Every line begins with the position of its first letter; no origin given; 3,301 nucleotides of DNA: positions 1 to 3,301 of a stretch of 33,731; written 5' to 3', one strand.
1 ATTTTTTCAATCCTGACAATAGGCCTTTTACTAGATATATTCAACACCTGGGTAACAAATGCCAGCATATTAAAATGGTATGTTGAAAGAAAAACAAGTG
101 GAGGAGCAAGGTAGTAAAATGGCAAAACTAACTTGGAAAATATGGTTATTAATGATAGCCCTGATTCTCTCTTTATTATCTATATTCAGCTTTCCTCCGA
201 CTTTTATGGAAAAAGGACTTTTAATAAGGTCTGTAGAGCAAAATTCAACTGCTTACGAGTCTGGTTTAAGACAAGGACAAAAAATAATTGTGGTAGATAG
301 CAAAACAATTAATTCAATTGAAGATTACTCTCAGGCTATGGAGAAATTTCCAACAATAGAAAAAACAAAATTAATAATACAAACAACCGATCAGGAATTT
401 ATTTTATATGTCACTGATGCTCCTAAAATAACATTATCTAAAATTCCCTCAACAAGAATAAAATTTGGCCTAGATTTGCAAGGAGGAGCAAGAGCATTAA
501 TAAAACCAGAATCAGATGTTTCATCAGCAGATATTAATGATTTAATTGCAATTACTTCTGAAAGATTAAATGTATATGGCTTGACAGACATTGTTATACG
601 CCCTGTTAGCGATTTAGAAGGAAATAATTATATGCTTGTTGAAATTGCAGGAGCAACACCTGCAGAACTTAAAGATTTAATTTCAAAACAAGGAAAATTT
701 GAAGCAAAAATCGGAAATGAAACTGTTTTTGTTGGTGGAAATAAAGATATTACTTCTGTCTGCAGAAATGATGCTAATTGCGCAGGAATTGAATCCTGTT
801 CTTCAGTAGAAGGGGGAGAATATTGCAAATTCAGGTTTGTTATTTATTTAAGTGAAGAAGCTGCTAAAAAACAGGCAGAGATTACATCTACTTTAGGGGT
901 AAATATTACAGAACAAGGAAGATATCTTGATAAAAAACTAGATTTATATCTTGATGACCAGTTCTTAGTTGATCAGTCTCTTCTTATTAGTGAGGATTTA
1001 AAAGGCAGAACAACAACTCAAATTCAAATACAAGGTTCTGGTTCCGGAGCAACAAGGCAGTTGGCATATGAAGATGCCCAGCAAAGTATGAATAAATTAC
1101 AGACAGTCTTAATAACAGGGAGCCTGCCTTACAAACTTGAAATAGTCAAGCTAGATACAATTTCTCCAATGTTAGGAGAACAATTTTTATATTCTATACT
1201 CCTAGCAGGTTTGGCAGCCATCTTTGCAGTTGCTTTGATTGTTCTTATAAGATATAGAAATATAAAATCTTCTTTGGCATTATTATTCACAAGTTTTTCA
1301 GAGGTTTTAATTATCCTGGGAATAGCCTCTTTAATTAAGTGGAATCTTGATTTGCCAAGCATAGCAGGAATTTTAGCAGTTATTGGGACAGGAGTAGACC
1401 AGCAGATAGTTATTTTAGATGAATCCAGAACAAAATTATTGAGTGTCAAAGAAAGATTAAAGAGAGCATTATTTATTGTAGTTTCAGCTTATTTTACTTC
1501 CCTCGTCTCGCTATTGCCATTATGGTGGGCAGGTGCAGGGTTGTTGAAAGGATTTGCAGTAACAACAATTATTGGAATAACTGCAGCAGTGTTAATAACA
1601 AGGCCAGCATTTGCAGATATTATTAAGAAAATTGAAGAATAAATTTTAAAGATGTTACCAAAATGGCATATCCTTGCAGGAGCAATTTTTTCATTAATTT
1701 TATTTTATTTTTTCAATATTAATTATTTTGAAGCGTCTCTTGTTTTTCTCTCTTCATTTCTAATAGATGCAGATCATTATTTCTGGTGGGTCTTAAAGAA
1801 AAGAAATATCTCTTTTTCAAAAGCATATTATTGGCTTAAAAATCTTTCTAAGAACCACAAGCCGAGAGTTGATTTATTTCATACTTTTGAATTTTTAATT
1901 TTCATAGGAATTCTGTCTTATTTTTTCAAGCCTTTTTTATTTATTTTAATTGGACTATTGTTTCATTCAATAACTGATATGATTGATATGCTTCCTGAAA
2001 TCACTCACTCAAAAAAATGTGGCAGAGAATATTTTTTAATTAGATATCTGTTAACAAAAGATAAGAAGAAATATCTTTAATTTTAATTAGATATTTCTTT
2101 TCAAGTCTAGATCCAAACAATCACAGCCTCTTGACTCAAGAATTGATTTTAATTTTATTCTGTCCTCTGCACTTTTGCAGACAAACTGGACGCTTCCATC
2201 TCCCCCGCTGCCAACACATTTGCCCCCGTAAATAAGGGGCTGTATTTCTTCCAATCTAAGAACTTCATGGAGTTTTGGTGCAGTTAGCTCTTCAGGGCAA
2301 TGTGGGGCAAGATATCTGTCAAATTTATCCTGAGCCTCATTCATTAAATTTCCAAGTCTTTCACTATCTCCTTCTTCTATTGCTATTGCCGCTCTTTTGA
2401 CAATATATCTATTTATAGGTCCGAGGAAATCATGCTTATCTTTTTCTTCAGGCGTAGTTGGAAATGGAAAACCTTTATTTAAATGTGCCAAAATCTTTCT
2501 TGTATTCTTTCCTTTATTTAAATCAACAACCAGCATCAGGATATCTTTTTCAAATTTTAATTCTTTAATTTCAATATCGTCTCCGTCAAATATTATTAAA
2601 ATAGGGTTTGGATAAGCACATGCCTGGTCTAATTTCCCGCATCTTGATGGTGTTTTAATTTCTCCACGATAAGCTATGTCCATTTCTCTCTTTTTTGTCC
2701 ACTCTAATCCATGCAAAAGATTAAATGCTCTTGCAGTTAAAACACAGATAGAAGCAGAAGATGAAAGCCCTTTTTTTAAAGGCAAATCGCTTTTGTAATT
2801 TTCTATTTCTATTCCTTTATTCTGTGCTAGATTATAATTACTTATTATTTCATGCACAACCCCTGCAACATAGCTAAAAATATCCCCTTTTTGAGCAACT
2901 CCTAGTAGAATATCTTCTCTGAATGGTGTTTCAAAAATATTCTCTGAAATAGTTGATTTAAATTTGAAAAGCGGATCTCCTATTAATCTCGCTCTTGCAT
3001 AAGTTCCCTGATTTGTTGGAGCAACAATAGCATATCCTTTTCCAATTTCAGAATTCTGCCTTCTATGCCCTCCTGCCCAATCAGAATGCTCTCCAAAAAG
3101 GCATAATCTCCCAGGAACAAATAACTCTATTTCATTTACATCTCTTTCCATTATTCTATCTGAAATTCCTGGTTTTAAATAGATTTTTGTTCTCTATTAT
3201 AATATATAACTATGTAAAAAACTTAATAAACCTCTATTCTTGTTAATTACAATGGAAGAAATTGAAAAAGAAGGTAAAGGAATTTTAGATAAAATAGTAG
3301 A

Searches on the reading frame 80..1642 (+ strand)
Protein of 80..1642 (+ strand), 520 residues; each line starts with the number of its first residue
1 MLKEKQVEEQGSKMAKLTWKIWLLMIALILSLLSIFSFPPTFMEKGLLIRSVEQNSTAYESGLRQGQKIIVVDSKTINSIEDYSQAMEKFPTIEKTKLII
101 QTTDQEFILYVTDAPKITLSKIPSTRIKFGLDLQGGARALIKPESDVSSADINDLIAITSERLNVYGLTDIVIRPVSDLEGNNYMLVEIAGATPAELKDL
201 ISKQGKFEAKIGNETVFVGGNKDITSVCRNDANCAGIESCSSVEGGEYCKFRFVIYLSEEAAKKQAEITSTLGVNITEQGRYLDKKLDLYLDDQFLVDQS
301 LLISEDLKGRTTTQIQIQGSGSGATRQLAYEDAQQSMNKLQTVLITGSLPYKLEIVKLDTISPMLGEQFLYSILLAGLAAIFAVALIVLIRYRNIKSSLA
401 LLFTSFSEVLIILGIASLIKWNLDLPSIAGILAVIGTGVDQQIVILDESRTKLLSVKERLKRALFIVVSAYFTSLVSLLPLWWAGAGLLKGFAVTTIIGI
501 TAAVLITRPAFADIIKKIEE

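Call 6: search_protein_families(library=pfam, proteins=[window:80-1642:+], max_evalue=0.001)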
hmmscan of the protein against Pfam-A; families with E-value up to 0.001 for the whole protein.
window:80-1642:+ (520 aa): 2 families
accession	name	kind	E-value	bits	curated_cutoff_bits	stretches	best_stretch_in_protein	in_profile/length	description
PF02355.23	SecD_SecF_C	-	3.6e-17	62.8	20.5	1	352-505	12-173/189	Protein export membrane protein SecD/SecF, C-terminal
PF17820.7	PDZ_6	-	0.00013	22.1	27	1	49-88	2-41/54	PDZ domain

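Call 58: find_homologous_proteins(query=window:80-1642:+, max_evalue=1e-20)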
Query window:80-1642:+ (520 aa): 6079 proteins with E <= 1e-20 among 8000 candidates; the best 120 are listed.
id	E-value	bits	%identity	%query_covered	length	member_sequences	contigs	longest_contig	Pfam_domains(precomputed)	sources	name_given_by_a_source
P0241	0.0e+0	1102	100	100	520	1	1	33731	PF02355.23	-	-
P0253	0.0e+0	1010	94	98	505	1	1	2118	PF17820.8,PF00595.30,PF02355.23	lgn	-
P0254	2.0e-257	872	81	97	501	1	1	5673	PF02355.23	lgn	-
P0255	2.9e-254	862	80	98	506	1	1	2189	PF02355.23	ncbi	-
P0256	3.5e-248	842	78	97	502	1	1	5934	PF17820.8,PF02355.23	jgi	-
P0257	2.9e-247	839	78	97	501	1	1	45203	PF17820.8,PF13180.13,PF02355.23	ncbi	-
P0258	2.9e-247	839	77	100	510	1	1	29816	PF17820.8,PF02355.23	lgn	-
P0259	2.2e-246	836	78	98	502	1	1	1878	PF02355.23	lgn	-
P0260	2.9e-246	836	78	98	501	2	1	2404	PF02355.23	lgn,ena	-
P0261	1.1e-245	834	77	98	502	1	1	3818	PF02355.23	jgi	jgi:preprotein translocase subunit SecD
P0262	9.4e-245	831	77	98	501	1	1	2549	PF17820.8,PF00595.30,PF02355.23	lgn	-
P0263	9.5e-244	827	78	98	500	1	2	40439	PF17820.8,PF02355.23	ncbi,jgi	-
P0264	5.8e-243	825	77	97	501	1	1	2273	PF17820.8,PF02355.23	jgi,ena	-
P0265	1.4e-240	817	77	98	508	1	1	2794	PF17820.8,PF13180.13,PF02355.23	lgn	-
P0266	1.6e-240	817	76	98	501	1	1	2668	PF02355.23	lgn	-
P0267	2.5e-240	816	76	98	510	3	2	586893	PF17820.8,PF02355.23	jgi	jgi:preprotein translocase subunit SecD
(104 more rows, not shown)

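Call 59: find_encoding_contigs(protein=P0257, flank=10000, max_places=1)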
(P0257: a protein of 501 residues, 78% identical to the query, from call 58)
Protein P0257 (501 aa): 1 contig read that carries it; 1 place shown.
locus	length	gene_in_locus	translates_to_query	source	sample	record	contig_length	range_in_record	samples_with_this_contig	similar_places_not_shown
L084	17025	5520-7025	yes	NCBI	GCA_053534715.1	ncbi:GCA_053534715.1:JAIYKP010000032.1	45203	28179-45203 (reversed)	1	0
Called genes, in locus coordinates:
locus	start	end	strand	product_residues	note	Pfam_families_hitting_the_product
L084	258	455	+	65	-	PF01194:RNA_pol_N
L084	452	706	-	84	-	PF04032:Rpr2 (weak)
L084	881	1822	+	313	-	PF04015:DUF362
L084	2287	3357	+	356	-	PF00535:Glycos_transf_2, PF10111:Glyco_tranf_2_2 (weak), PF25063:ARM_TT21_C, PF13424:TPR_12, PF00515:TPR_1, PF13424:TPR_12, PF13414:TPR_11, PF13181:TPR_8, +16 more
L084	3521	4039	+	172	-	PF01850:PIN, PF13638:PIN_4 (weak)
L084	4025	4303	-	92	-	-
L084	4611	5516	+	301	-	PF02355:SecD_SecF_C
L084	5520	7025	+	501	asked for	PF13180:PDZ_2 (weak), PF17820:PDZ_6, PF02355:SecD_SecF_C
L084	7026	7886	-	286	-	PF01073:3Beta_HSD (weak), PF01370:Epimerase, PF02719:Polysacc_synt_2 (weak), PF04321:RmlD_sub_bind, PF07993:NAD_binding_4 (faint), PF16363:GDP_Man_Dehyd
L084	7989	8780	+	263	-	PF03721:UDPG_MGDP_dh_N, PF00984:UDPG_MGDP_dh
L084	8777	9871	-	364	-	PF01041:DegT_DnrJ_EryC1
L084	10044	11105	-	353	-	PF01073:3Beta_HSD, PF01370:Epimerase, PF02719:Polysacc_synt_2 (weak), PF16363:GDP_Man_Dehyd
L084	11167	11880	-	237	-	PF00535:Glycos_transf_2, PF10111:Glyco_tranf_2_2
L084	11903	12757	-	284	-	PF13489:Methyltransf_23, PF08241:Methyltransf_11, PF08242:Methyltransf_12, PF13649:Methyltransf_25, PF13847:Methyltransf_31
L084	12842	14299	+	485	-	-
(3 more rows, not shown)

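Call 60: find_encoding_contigs(protein=P0267, flank=10000, max_places=1)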
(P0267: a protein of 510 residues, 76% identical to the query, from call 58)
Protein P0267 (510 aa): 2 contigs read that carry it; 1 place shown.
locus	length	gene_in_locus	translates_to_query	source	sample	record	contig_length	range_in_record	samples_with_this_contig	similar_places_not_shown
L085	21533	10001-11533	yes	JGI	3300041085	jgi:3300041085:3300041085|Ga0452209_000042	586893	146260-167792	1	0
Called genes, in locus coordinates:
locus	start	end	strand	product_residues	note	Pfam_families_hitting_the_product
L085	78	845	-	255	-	PF01193:RNA_pol_L, PF01000:RNA_pol_A_bac, PF13237:Fer4_10 (weak), PF13187:Fer4_9 (weak)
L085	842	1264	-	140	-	PF00293:NUDIX, PF14815:NUDIX_4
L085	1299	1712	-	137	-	PF00411:Ribosomal_S11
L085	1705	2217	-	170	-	PF01479:S4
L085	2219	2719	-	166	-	PF00416:Ribosomal_S13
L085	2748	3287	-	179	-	PF04919:DUF655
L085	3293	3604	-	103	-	PF03874:RNA_pol_Rpb4 (weak)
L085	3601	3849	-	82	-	PF01157:Ribosomal_L21e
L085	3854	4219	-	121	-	-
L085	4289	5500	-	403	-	PF12704:MacB_PCD, PF02687:FtsX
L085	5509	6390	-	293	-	PF07705:CARDB (faint)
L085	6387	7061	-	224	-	PF00005:ABC_tran, PF02463:SMC_N (faint), PF13304:AAA_21 (faint)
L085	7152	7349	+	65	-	PF01194:RNA_pol_N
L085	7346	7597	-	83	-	-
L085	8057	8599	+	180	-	PF01850:PIN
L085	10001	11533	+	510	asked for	PF17820:PDZ_6 (faint), PF02355:SecD_SecF_C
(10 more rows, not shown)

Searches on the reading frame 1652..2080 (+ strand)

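Call 6: search_protein_families(library=pfam, proteins=[window:1652-2080:+], max_evalue=0.001)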
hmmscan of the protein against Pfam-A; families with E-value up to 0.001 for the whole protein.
window:1652-2080:+ (142 aa): 1 family
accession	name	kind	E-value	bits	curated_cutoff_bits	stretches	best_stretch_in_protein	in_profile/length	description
PF04307.19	YdjM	-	0.00083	19.3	29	0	1-111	1-108/176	YdjM inner membrane protein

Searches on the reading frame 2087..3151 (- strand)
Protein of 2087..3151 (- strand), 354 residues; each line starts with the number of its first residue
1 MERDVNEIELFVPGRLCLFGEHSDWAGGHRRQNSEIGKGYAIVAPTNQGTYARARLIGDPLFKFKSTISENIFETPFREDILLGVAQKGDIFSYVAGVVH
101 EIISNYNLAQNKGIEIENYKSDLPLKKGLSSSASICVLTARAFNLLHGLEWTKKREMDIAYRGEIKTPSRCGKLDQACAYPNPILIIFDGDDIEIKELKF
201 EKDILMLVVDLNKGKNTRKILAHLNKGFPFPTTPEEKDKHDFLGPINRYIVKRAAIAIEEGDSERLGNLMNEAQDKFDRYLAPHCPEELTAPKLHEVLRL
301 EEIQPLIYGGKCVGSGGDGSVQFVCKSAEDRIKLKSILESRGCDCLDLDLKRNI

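Call 6: search_protein_families(library=pfam, proteins=[window:2087-3151:-], max_evalue=0.001)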
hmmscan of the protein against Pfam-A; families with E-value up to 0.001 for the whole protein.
window:2087-3151:- (354 aa): 2 families
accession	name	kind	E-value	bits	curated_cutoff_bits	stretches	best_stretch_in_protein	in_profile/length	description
PF00288.32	GHMP_kinases_N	-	2.8e-12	47.1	22.3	1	94-180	2-84/87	GHMP kinases N terminal domain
PF10509.15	GalKase_gal_bdg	-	0.00035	20.5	23.1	1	11-29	15-33/49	Galactokinase galactose-binding signature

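Call 52: search_protein_families(library=ncbifam, proteins=[window:2087-3151:-], max_evalue=1e-10)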
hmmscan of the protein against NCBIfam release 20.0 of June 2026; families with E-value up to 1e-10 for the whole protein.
window:2087-3151:- (354 aa): 4 families
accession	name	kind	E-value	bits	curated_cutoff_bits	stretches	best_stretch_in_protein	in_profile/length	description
TIGR00549.1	mevalon_kin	equivalog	9.7e-20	71.2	163.05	1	40-277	18-237/276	mevalonate kinase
NF003006.0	PRK03817.1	equivalog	4.9e-14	52.1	443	0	11-212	5-188/352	galactokinase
NF003705.0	PRK05322.1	equivalog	7.6e-14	51.2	385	1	8-161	20-159/388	galactokinase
TIGR00131.1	gal_kin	equivalog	8.6e-13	47.9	226.65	0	7-217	17-217/388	galactokinase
